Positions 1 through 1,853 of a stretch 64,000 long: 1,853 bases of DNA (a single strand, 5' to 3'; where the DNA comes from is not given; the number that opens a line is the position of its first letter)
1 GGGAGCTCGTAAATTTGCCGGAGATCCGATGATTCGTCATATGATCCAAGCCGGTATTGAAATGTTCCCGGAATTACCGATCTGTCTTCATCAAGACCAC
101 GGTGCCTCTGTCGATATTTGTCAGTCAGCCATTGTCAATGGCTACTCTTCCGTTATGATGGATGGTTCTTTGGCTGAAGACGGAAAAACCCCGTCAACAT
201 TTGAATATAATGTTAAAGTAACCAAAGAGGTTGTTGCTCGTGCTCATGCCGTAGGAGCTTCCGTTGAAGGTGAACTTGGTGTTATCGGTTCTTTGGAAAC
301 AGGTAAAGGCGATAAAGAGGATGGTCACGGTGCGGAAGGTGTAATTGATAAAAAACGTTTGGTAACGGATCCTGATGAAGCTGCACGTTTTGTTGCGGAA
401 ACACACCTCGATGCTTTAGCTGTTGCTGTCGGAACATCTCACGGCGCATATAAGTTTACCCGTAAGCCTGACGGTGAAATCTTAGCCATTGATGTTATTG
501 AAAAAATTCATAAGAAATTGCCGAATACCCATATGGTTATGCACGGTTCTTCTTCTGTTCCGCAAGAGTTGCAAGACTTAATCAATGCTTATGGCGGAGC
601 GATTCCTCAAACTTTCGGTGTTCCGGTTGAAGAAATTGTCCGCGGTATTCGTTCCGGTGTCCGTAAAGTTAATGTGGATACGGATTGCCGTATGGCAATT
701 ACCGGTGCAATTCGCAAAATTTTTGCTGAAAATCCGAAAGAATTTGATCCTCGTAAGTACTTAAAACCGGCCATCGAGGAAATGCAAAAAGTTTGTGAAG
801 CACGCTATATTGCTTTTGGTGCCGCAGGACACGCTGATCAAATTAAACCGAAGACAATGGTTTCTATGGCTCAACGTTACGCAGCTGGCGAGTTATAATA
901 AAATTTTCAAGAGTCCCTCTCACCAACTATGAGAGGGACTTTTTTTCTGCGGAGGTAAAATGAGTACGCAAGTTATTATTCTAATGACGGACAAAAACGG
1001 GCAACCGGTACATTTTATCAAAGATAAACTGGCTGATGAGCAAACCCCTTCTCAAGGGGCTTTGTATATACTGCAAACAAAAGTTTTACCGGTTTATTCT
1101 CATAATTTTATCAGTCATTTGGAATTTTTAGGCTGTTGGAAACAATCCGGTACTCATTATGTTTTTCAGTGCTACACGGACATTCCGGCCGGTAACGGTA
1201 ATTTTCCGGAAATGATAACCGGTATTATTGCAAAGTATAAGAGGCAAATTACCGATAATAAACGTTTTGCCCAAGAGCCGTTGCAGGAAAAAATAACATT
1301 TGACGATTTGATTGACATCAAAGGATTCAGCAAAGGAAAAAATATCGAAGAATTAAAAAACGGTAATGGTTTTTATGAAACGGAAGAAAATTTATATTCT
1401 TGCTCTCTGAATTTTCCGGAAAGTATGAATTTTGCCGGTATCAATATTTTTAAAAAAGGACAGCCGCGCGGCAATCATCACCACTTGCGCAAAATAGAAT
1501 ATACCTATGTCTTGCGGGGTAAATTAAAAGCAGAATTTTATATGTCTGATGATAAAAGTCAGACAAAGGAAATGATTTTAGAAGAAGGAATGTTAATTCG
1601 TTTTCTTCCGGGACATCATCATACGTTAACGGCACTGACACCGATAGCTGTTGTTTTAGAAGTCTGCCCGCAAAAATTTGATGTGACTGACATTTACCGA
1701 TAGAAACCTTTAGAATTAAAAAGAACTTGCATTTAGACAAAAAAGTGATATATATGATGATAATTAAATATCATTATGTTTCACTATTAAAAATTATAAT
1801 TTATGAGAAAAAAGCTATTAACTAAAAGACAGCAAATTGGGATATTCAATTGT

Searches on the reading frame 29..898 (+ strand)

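Call 51: search_protein_families(library=pfam, proteins=[window:29-898:+], max_evalue=0.001)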
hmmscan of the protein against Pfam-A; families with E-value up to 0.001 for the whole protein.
window:29-898:+ (289 aa): 1 family
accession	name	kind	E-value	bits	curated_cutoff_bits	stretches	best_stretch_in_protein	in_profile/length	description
PF01116.26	F_bP_aldolase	-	1.7e-69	234.8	25.5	1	2-267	61-276/277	Fructose-bisphosphate aldolase class-II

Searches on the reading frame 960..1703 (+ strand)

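Call 51: search_protein_families(library=pfam, proteins=[window:960-1703:+], max_evalue=0.001)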
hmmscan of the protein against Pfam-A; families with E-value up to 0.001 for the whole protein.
window:960-1703:+ (247 aa): 3 families
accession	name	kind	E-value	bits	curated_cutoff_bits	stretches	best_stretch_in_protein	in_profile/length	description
PF14667.12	Polysacc_synt_C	-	9.5e-06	26.2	28.7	1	161-227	22-89/111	Polysaccharide biosynthesis C-terminal domain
PF00190.28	Cupin_1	-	6.2e-05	23.1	22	1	165-233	41-111/151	Cupin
PF07883.17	Cupin_2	-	8.3e-05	22.7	27.2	1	164-227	5-60/70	Cupin domain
